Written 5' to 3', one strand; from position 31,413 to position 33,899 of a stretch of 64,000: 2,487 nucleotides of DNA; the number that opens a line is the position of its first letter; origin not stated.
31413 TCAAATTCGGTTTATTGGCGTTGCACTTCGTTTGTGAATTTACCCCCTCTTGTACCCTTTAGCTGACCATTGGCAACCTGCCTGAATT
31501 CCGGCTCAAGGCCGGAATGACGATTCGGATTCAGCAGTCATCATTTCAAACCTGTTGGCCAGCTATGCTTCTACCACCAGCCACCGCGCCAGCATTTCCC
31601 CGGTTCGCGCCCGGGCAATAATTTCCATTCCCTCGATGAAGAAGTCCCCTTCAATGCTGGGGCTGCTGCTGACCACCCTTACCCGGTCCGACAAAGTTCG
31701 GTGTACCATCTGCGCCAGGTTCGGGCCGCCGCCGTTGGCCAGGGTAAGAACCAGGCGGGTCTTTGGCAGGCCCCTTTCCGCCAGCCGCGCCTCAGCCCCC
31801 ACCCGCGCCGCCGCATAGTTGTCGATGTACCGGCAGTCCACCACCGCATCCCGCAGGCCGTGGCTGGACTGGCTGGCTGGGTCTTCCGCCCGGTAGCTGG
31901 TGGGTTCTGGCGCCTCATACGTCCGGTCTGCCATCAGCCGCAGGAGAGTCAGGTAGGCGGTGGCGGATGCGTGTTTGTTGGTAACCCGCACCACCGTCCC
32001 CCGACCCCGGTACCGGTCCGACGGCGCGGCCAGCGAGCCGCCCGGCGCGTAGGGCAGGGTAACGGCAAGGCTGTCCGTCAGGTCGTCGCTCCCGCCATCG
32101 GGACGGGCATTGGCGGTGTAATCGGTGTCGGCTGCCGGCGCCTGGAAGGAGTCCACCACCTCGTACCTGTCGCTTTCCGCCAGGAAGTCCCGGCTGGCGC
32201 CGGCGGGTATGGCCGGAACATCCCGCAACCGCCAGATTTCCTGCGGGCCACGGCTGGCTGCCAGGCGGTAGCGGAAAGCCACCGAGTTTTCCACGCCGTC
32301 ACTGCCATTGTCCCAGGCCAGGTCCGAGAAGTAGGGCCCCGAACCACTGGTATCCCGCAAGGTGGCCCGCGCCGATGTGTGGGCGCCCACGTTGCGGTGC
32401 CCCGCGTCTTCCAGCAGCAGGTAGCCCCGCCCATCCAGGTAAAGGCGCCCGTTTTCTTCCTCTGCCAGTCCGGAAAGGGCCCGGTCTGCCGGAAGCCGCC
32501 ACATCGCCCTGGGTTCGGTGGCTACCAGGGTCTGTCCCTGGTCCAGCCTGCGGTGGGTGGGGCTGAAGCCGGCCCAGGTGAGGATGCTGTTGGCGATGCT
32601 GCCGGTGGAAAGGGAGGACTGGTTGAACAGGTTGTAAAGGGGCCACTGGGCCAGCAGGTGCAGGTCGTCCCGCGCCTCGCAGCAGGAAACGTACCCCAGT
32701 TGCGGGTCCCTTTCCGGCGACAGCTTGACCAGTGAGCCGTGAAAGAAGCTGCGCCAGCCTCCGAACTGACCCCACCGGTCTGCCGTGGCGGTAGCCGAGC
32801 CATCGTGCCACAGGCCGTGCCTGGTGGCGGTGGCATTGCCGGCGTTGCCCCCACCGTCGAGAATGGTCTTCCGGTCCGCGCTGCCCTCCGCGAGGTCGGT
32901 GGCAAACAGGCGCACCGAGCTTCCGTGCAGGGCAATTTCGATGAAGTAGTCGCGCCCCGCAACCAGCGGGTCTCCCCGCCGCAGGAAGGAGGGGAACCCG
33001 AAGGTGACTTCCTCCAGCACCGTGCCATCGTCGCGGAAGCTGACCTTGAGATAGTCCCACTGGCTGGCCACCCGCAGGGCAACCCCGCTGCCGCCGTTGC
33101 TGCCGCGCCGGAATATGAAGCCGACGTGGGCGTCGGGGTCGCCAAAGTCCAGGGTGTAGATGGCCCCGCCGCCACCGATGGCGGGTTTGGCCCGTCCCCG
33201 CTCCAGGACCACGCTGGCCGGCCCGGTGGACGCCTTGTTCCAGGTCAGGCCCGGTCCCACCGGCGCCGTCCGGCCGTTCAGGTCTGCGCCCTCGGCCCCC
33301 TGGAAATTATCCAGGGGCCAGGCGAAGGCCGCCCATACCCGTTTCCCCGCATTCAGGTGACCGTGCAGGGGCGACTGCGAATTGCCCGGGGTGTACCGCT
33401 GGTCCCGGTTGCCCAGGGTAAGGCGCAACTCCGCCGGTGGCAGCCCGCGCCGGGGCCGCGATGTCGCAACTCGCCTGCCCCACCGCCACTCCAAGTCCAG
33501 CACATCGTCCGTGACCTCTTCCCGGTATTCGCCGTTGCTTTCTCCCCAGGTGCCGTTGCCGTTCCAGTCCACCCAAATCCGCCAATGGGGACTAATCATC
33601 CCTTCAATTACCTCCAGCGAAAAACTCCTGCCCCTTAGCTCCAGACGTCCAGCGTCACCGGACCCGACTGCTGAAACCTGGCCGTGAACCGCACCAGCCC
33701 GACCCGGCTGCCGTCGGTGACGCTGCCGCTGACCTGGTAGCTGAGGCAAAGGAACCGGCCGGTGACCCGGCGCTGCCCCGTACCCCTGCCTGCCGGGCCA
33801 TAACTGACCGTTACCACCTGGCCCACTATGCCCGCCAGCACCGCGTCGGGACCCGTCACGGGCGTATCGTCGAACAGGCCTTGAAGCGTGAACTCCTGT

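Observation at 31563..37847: Intact-looking phage head-tail gene block that lacks terminase, portal, tape measure, lysis and integration genes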

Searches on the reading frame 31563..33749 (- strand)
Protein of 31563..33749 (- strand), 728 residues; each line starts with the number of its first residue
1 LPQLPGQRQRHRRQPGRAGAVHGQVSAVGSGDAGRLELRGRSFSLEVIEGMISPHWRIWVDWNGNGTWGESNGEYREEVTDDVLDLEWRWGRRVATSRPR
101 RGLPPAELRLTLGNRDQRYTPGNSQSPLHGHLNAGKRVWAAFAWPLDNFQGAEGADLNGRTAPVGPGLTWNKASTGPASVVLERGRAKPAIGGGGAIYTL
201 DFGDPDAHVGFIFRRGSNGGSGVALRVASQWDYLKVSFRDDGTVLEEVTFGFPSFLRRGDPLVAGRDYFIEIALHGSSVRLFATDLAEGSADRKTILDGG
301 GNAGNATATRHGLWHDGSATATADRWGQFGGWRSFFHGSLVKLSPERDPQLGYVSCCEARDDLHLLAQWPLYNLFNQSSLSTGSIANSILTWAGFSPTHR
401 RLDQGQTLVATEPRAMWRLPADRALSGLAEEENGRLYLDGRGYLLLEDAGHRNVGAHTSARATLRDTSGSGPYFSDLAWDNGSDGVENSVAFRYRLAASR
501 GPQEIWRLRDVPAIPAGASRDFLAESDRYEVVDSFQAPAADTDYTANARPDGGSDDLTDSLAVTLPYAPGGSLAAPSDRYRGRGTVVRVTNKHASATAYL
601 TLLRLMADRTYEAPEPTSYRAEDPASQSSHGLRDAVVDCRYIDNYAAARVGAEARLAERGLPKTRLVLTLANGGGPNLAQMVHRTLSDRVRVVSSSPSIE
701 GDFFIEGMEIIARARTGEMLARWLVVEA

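Call 3: search_protein_families(library=pfam, proteins=[window:31563-33749:-], max_evalue=0.1)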
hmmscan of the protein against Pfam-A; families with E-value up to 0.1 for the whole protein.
window:31563-33749:- (728 aa): 0 families

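Call 4: search_protein_families(library=phrogs, proteins=[window:31563-33749:-], max_evalue=0.1)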
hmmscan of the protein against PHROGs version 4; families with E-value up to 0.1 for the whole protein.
window:31563-33749:- (728 aa): 0 families

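Call 26: search_solved_structures(query=A2, max_evalue=10, show_alignments=2)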
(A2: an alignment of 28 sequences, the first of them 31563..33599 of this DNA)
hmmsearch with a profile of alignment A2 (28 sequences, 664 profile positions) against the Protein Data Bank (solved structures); distinct sequences matched with E-value up to 10: 5.
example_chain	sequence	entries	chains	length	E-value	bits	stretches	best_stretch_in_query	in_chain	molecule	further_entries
9gtr_q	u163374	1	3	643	0.038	15.6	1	279-389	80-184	Gp5/Type VI secretion system Vgr protein OB-fold domain-containing protein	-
3etl_A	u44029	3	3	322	0.04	15.5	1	410-461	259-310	DNA repair and recombination protein radA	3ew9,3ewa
8ppk_j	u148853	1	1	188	0.95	11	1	124-169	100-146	Nsp1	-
2gdj_A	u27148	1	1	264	1.5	10.3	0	411-461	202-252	DNA repair and recombination protein radA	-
4dc9_A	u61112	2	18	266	1.5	10.3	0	411-461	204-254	DNA repair and recombination protein radA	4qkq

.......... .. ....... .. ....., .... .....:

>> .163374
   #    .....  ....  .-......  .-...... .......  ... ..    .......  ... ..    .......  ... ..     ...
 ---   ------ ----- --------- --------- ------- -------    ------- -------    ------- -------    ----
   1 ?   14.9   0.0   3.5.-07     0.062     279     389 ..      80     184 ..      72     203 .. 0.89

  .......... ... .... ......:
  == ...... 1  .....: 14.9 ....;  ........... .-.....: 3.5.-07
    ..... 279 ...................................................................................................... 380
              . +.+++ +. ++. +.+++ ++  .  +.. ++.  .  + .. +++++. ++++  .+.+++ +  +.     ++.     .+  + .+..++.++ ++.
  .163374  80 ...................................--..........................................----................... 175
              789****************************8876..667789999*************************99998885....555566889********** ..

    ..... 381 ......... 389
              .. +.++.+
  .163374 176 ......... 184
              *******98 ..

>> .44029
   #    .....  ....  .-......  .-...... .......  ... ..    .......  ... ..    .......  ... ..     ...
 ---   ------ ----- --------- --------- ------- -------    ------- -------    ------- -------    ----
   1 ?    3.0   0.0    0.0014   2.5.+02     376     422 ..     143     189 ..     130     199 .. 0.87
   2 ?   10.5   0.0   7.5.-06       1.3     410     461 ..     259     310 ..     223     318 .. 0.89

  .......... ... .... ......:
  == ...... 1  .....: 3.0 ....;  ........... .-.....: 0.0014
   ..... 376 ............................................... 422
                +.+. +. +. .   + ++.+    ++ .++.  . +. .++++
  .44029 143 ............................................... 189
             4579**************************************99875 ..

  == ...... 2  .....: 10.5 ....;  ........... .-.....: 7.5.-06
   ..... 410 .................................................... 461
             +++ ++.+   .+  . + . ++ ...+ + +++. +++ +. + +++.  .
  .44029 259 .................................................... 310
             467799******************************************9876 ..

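Call 27: search_protein_families(library=phrogs, alignment_id=A2, max_evalue=0.1)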
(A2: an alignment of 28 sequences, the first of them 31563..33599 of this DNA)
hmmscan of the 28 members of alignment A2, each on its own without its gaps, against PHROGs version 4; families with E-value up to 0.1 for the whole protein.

A. member 1, window:31563-33599:- (678 aa): 1 family
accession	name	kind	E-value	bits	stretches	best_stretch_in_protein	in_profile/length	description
phrog_5313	-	unknown function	0.00013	21.2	1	54-84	187-217/1052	-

B. families by the number of members that match (of 28 scanned): 4 families
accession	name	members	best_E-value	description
phrog_5313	-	13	1.1e-05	-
phrog_117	-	1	0.041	major tail protein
phrog_10954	-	1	0.069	-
phrog_12714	-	1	0.097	-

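Call 28: find_homologous_proteins(query=window:31563-33599:-, max_evalue=0.001)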
Query window:31563-33599:- (678 aa): 101 proteins with E <= 0.001 among 8000 candidates.
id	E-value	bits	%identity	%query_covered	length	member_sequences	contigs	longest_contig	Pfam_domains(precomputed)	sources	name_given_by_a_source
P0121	0.0e+0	1487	96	100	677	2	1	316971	-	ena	-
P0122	0.0e+0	1344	86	100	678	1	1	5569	-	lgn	-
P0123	0.0e+0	1341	85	100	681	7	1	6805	-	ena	-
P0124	0.0e+0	1331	85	100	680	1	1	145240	-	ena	-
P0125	0.0e+0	1110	71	100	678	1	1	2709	-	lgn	-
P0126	0.0e+0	1099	72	100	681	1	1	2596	-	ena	-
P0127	0.0e+0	1073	69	100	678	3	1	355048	-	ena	-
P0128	0.0e+0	1059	70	100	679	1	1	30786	-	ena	-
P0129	0.0e+0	1049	68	100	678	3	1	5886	-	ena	-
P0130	0.0e+0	1018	66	99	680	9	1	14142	-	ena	-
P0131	0.0e+0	1017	66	100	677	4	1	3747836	-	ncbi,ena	-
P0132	0.0e+0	1016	66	100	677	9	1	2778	-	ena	-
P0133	0.0e+0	1015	66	100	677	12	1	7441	-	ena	-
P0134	0.0e+0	1014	66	99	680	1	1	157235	-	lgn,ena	-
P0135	0.0e+0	1014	66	100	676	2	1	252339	-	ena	-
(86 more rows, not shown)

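Call 47: predict_structure(alignment_id=A3)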
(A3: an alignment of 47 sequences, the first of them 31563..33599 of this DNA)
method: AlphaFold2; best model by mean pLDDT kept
length: 678 residues; sequences in the alignment: 47
mean_pLDDT: 91.4   pTM: 0.89
mean pLDDT of the five models: 91.4, 91.3, 91.0, 91.0, 88.6
residues with pLDDT >= 90: 529; 70-90: 128; 50-70: 18; < 50: 3
segments of 3 or more residues with pLDDT < 50: 47-49
pLDDT, mean of each block of 10 residues (from residue 1): 87 87 90 96 67 88 94 91 92 95 95 89 93 96 91 92 93 94 94 93 92 92 91 80 81 75 94 95 96 94 96 90 93 96 91 94 92 93 93 93 90 86 91 91 92 94 96 93 93 95 91 89 79 94 96 94 92 94 94 95 92 94 86 95 93 96 90 95
secondary structure, 60 per line:
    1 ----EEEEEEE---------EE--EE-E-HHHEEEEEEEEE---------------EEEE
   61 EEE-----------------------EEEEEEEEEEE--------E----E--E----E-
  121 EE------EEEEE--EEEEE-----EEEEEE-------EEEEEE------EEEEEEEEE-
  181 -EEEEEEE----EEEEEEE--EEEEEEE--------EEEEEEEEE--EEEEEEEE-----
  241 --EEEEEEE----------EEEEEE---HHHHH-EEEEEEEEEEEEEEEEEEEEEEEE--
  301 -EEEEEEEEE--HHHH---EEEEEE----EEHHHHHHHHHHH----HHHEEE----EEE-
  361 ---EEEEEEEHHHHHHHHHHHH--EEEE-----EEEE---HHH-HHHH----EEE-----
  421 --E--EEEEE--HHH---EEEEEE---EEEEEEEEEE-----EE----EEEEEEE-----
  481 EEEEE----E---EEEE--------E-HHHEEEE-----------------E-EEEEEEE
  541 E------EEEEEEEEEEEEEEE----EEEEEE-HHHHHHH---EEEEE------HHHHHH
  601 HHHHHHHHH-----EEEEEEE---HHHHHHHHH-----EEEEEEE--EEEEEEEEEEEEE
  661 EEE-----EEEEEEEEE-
elements in order: E5-11 E33-41 E57-63 E87-97 E129-133 E136-140 E146-151 E159-164 E171-179 E182-188 E193-199 E202-208 E217-225 E228-235 E243-249 E260-265 H269-273 E275-298 E302-310 H313-316 E320-325 H332-342 E350-352 E357-359 E364-370 H371-382 E385-388 E394-397 H405-408 E413-415 E426-430 E439-444 E448-457 E469-475 E481-485 E494-497 E511-514 E534-541 E548-562 E567-572 H574-580 E584-588 H595-609 E615-621 H625-633 E639-645 E648-663 E669-677

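Call 49: fold_search(model_id=the predicted structure, library=pdb)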
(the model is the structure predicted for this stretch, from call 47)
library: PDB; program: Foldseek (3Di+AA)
matches with E <= 10: 1706; with E <= 0.001: 191
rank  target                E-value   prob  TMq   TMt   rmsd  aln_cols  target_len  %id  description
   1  3d37_B                1.1e-10  1.00  0.31  0.63  12.6       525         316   11  The crystal structure of the tail protein from Neisseria meningitidis MC58 (released 2008-07-08)
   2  3d37_A                4.0e-10  1.00  0.32  0.62  12.8       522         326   11  The crystal structure of the tail protein from Neisseria meningitidis MC58 (released 2008-07-08)
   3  7aef_q                7.6e-10  1.00  0.30  0.35  17.3       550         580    8  Cryo-EM structure of an extracellular contractile injection system in marine bacterium Algoriphagus machipongonensis,  (released 2022-02-23)
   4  7zqp_b                1.7e-09  1.00  0.32  0.31  25.1       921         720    8  Tail tip of siphophage T5 : open cone after interaction with bacterial receptor FhuA (released 2023-02-08)
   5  9rku_Af               1.9e-09  1.00  0.29  0.56  14.6       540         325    7  Agrobacterium phage 7-7-1 baseplate (released 2025-12-10)
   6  7b5h_AJ               2.3e-09  1.00  0.30  0.34  20.7       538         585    8  Cryo-EM structure of the contractile injection system base plate from Anabaena PCC7120 (released 2022-02-23)
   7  3cdd_C                2.4e-09  1.00  0.30  0.57  15.3       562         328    8  Crystal structure of prophage MuSo2, 43 kDa tail protein from Shewanella oneidensis (released 2008-03-11)
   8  4mtk_A                3.7e-09  1.00  0.25  0.27  20.3       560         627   10  Crystal structure of PA0091 VgrG1, the central spike of the Type VI Secretion System (released 2014-10-01)
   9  7q5p_A                1.1e-08  1.00  0.31  0.34  11.7       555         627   10  Structure of VgrG1 from Pseudomonas protegens. (released 2021-12-15)
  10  3cdd_D                1.2e-08  1.00  0.29  0.55  16.4       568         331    9  Crystal structure of prophage MuSo2, 43 kDa tail protein from Shewanella oneidensis (released 2008-03-11)
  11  9gtr_q                1.2e-08  1.00  0.30  0.32  12.5       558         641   10  Cryo-EM structure of a contractile injection system in Streptomyces coelicolor, the baseplate complex in extended stat (released 2025-06-18)
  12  3cdd_E                2.9e-08  1.00  0.28  0.55  19.2       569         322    9  Crystal structure of prophage MuSo2, 43 kDa tail protein from Shewanella oneidensis (released 2008-03-11)
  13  3cdd_B                4.2e-08  1.00  0.29  0.55  15.3       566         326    8  Crystal structure of prophage MuSo2, 43 kDa tail protein from Shewanella oneidensis (released 2008-03-11)
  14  3cdd_F                5.8e-08  1.00  0.29  0.55  15.6       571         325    9  Crystal structure of prophage MuSo2, 43 kDa tail protein from Shewanella oneidensis (released 2008-03-11)
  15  3cdd_A                7.1e-08  1.00  0.29  0.54  18.6       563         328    9  Crystal structure of prophage MuSo2, 43 kDa tail protein from Shewanella oneidensis (released 2008-03-11)
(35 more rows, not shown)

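Call 98: fold_search(model_id=the predicted structure, library=viral)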
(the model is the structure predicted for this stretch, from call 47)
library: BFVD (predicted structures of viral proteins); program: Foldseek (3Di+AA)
matches with E <= 10: 1328; with E <= 0.001: 541
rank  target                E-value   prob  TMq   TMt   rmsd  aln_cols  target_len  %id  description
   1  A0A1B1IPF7            2.9e-60  1.00  0.79  0.75   6.0       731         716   22  (no name in the UniProt tables at hand)
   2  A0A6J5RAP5            4.7e-27  1.00  0.59  0.57   4.5       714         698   13  Uncharacterized protein [uncultured Caudovirales phage]
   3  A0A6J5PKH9            7.1e-22  1.00  0.40  0.43  23.8       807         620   11  Concanavalin A-like lectin/glucanases superfamily [uncultured Caudovirales phage]
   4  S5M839                1.0e-20  1.00  0.46  0.31  12.7       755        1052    9  Minor structural protein [Bacillus phage Basilisk]
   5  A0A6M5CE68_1          3.0e-20  1.00  0.48  0.37  10.3       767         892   11  (no name in the UniProt tables at hand)
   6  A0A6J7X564            1.6e-19  1.00  0.41  0.47  26.2       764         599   10  Uncharacterized protein [uncultured Caudovirales phage]
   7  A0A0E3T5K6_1          1.6e-19  1.00  0.47  0.34  13.9       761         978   10  Tail fiber [Bacillus phage Stills]
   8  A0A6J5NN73            2.5e-19  1.00  0.41  0.30  24.8       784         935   11  Concanavalin A-like lectin/glucanases superfamily [uncultured Caudovirales phage]
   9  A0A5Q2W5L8            6.0e-18  1.00  0.33  0.29  21.7       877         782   11  (no name in the UniProt tables at hand)
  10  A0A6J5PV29            9.1e-18  1.00  0.46  0.39  15.6       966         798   10  Concanavalin A-like lectin/glucanases superfamily [uncultured Caudovirales phage]
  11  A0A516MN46            1.5e-17  1.00  0.32  0.42  17.8       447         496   13  (no name in the UniProt tables at hand)
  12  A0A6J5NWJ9            1.6e-16  1.00  0.46  0.73   6.7       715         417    9  Uncharacterized protein [uncultured Caudovirales phage]
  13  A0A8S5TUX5            1.8e-16  1.00  0.41  0.44  14.9       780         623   11  Uncharacterized protein [Siphoviridae sp. ctHSY3]
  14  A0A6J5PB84            2.0e-16  1.00  0.34  0.42  15.2       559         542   12  Uncharacterized protein [uncultured Caudovirales phage]
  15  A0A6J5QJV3            3.9e-16  1.00  0.34  0.48  13.7       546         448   11  Uncharacterized protein [uncultured Caudovirales phage]
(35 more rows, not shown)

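Call 107: search_protein_representatives(alignment_id=A3)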
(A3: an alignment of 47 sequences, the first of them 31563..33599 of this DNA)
Query: 47 sequences, 667 profile positions. Proteins with E-value up to 0.001 (for the whole library): 5389; up to 1e-10: 2147; up to 1e-30: 327. The best 150 are listed.
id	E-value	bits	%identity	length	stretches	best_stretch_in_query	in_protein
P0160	0.0e+00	1080.8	-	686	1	2-667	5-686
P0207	0.0e+00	1040.8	-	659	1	1-667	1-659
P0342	5.9e-221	751.9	-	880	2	75-664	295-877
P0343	1.2e-213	727.8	-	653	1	1-666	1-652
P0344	1.5e-157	542.4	-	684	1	4-666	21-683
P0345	8.4e-148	510.2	-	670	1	1-667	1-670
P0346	4.2e-146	504.5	-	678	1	1-524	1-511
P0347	2.9e-143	495.2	-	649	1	4-666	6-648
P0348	3.8e-142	491.5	-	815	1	1-653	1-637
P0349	1.8e-139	482.6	-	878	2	1-415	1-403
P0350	2.1e-132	459.3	-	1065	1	7-667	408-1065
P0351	9.9e-125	433.9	-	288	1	56-325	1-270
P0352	3.0e-124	432.3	-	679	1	1-667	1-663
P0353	1.2e-118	413.8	-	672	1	1-666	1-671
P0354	2.2e-117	409.7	-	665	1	2-653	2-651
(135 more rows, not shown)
